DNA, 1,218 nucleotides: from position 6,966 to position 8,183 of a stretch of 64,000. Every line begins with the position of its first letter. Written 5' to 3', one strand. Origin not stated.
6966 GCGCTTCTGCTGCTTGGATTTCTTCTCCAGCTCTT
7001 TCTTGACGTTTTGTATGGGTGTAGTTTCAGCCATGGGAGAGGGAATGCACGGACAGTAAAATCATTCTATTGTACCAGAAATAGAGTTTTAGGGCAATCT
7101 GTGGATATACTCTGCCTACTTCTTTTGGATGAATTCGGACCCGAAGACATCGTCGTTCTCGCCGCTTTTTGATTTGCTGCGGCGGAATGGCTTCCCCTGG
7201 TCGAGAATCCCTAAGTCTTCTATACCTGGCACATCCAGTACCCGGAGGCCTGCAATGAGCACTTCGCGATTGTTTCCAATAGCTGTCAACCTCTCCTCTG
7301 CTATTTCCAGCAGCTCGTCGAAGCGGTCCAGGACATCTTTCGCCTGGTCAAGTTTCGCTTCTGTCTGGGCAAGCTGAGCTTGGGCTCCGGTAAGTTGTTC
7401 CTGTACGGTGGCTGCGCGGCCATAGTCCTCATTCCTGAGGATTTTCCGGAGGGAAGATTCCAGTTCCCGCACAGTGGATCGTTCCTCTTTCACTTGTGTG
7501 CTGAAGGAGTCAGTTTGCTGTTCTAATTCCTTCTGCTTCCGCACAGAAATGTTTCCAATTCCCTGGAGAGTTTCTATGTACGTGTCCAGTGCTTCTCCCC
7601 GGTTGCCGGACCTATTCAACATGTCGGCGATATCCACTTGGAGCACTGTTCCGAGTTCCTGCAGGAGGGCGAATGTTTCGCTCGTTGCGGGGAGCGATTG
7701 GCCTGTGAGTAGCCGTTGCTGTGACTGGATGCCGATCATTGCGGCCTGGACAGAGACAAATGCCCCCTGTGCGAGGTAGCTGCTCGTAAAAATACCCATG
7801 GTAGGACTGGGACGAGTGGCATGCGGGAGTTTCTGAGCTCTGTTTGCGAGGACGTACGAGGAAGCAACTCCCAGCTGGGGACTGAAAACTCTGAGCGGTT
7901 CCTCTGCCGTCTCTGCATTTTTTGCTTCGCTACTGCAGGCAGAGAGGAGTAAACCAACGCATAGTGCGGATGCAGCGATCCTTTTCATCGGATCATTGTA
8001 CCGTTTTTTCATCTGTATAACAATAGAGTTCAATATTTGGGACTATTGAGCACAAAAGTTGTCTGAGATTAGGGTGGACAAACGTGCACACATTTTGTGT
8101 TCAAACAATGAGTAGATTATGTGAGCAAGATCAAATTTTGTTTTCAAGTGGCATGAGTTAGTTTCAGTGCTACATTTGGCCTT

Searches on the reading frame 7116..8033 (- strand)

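Call 20: search_protein_families(library=pfam, proteins=[window:7116-8033:-], max_evalue=0.01)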
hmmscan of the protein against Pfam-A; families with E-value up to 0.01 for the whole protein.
window:7116-8033:- (305 aa): 1 family
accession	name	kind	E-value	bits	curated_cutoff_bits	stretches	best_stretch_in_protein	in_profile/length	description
PF12795.12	MscS_porin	-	0.0035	17.4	34.4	1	165-236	78-144/238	Mechanosensitive ion channel porin domain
